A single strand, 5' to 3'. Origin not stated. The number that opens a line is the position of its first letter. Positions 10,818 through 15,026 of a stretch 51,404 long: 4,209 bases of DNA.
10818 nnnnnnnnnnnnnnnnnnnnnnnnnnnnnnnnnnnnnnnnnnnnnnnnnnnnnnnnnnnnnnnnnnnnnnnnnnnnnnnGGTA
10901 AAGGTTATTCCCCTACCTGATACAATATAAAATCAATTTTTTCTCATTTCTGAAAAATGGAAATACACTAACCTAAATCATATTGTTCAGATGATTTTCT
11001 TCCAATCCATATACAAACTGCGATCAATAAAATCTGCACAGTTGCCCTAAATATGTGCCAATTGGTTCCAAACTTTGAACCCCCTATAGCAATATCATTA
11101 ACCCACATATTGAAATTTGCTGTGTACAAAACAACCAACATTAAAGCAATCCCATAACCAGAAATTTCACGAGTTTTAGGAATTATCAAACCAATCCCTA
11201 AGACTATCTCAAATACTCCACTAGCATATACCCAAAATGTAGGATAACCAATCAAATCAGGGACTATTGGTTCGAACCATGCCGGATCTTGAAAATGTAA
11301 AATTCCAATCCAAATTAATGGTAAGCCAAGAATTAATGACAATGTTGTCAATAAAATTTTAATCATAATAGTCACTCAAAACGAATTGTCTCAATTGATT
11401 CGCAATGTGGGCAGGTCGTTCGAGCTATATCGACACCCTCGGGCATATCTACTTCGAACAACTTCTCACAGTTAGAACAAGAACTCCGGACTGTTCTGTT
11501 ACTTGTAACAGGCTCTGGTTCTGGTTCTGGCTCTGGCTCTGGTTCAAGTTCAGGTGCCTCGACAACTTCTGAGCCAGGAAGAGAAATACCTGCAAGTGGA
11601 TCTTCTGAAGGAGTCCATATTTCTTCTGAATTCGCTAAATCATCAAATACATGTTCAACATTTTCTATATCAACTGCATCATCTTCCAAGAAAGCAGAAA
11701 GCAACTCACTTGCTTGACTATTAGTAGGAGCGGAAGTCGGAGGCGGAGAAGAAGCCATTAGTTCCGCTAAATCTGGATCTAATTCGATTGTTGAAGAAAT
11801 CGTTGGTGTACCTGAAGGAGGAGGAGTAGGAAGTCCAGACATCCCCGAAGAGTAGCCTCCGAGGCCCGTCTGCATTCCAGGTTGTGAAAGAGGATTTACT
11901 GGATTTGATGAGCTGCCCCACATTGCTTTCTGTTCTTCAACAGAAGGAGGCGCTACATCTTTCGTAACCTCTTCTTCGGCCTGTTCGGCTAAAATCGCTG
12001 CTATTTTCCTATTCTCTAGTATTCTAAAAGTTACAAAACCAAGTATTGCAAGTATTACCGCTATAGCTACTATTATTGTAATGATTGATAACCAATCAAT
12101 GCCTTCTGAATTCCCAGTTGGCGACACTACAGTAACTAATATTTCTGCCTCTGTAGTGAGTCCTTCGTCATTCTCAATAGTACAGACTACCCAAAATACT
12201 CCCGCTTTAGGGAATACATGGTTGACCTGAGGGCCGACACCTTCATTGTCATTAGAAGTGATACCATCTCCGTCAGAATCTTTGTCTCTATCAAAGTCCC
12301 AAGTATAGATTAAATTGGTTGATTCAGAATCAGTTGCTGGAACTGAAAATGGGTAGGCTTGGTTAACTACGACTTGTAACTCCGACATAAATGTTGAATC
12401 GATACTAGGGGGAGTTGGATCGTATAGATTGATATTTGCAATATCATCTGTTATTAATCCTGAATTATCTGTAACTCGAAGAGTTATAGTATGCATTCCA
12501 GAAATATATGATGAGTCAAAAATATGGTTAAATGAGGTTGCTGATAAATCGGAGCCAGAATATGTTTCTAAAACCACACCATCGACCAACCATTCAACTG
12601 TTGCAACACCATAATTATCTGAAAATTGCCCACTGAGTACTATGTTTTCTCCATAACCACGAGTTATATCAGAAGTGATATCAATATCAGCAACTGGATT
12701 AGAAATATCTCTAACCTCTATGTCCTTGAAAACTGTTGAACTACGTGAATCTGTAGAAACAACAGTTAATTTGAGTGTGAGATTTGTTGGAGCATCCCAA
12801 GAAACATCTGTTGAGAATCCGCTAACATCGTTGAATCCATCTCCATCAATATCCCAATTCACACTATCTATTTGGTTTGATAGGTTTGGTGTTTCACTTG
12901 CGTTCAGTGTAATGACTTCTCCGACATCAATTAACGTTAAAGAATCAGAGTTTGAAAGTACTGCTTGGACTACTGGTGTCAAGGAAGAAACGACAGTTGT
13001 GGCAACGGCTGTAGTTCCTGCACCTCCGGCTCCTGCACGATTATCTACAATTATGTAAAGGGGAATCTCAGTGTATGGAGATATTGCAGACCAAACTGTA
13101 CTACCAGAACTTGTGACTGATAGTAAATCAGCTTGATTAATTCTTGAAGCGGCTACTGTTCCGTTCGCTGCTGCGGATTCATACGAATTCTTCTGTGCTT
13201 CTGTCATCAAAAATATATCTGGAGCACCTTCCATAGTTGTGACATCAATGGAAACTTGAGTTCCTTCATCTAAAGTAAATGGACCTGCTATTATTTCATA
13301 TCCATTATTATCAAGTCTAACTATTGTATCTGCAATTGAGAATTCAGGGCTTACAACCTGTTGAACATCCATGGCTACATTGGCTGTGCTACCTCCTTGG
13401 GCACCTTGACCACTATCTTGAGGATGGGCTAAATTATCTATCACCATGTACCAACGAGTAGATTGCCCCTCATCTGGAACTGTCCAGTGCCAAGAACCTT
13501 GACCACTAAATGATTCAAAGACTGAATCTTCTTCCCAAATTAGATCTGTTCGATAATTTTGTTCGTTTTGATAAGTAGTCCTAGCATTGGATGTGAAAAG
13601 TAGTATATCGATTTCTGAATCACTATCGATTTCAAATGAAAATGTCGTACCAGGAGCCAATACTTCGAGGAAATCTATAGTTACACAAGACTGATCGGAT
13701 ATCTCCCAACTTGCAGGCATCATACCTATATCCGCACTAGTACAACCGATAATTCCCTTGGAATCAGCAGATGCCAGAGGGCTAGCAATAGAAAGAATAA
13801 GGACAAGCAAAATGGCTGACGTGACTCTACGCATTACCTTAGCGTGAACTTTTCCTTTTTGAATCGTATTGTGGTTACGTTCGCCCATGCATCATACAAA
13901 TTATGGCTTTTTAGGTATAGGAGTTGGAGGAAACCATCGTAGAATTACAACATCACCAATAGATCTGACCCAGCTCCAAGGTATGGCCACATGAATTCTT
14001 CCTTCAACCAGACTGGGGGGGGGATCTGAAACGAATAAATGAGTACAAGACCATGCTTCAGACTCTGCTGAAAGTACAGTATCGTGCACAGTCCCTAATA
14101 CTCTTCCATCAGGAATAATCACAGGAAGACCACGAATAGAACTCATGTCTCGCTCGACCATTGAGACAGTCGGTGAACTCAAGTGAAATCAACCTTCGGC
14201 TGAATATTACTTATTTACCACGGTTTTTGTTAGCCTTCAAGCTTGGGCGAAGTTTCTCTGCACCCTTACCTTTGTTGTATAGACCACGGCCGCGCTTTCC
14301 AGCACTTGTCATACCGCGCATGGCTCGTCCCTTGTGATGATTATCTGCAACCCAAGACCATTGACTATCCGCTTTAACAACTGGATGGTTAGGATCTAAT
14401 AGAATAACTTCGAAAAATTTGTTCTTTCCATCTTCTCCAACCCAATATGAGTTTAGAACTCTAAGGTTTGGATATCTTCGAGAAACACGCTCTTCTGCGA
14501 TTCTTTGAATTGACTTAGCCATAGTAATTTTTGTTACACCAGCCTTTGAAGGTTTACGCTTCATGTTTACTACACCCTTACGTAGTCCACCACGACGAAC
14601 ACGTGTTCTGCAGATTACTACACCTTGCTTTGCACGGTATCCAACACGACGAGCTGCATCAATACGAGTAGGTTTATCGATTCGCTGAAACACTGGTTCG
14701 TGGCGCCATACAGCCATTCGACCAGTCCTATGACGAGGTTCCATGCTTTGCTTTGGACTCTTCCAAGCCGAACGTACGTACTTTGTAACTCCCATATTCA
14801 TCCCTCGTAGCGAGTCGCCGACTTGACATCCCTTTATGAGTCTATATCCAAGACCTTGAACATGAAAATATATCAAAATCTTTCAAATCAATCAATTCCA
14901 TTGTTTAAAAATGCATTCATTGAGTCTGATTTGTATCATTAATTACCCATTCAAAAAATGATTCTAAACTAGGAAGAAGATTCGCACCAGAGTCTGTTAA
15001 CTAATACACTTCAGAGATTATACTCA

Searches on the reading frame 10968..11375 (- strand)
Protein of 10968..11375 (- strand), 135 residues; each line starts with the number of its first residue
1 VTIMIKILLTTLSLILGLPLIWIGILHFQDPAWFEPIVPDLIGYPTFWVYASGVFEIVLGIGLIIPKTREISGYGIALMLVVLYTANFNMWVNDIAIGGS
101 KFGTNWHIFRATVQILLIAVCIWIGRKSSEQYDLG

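Call 50: search_protein_families(library=pfam, proteins=[window:10968-11375:-], max_evalue=0.001)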
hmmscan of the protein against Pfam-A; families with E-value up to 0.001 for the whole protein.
window:10968-11375:- (135 aa): 2 families
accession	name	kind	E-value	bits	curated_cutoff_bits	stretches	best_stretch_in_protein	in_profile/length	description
PF07291.16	MauE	-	9.1e-09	36.1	27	1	6-123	2-127/128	Methylamine utilisation protein MauE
PF13564.11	DoxX_2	-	0.00024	21.6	26.3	1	12-85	2-76/103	DoxX-like family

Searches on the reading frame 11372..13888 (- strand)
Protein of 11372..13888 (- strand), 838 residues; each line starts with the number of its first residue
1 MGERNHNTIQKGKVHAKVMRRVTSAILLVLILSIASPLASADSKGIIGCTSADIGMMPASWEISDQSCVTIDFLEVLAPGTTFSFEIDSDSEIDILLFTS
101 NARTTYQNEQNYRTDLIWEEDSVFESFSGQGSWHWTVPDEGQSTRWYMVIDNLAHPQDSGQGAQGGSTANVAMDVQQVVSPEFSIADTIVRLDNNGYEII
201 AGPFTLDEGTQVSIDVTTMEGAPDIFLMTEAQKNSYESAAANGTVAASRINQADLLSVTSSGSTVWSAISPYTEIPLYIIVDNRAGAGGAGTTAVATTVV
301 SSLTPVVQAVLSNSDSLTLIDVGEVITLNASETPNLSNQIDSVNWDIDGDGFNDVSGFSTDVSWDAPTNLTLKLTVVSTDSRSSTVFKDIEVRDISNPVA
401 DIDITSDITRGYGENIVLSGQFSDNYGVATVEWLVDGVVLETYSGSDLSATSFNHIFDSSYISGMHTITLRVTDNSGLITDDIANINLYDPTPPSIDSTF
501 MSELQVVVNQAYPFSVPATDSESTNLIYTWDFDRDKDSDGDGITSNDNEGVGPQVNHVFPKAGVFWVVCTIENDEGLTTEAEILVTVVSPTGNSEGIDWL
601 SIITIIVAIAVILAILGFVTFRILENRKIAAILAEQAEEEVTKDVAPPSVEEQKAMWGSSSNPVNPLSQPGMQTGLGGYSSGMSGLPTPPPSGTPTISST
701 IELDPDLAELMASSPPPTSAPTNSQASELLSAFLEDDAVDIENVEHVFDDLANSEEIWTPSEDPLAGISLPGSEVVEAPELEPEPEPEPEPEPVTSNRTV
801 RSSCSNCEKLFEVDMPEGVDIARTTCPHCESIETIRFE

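Call 17: search_protein_families(library=pfam, proteins=[window:11372-13888:-], max_evalue=0.01)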
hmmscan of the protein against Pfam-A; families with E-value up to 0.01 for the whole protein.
window:11372-13888:- (838 aa): 4 families
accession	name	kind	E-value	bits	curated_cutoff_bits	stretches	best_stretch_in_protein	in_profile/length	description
PF18911.6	PKD_4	-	1.2e-11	45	27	1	505-586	13-84/85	PKD domain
PF00801.26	PKD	-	7.1e-06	26.4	23.5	1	505-579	10-73/80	PKD domain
PF17957.7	Big_7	-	0.00031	21.8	24.1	1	413-469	17-69/70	Bacterial Ig domain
PF09723.15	Zn_ribbon_8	-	0.0044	17.4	34.4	1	804-833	8-36/41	Zinc ribbon domain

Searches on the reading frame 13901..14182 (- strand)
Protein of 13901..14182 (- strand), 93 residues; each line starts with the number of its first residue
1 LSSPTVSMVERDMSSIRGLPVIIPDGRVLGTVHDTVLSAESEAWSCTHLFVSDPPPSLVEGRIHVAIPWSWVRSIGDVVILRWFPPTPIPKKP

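Call 17: search_protein_families(library=pfam, proteins=[window:13901-14182:-], max_evalue=0.01)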
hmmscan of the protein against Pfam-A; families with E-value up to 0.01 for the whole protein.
window:13901-14182:- (93 aa): 1 family
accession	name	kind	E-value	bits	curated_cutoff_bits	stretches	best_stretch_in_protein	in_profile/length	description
PF05239.21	PRC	-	1.3e-05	25.6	21.2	1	9-81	2-71/78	PRC-barrel domain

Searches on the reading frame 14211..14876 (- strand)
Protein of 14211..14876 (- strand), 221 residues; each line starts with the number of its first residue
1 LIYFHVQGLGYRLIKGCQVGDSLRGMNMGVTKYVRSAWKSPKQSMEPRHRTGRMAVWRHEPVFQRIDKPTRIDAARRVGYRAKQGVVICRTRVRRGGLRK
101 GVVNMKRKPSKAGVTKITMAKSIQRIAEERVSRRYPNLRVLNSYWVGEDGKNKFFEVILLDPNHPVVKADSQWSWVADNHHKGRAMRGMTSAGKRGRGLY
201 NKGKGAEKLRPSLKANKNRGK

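Call 17: search_protein_families(library=pfam, proteins=[window:14211-14876:-], max_evalue=0.01)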
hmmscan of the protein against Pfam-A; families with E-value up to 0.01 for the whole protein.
window:14211-14876:- (221 aa): 1 family
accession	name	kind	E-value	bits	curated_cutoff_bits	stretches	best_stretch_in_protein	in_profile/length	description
PF00827.22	Ribosomal_L15e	-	6e-73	245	27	1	29-216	1-191/191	Ribosomal L15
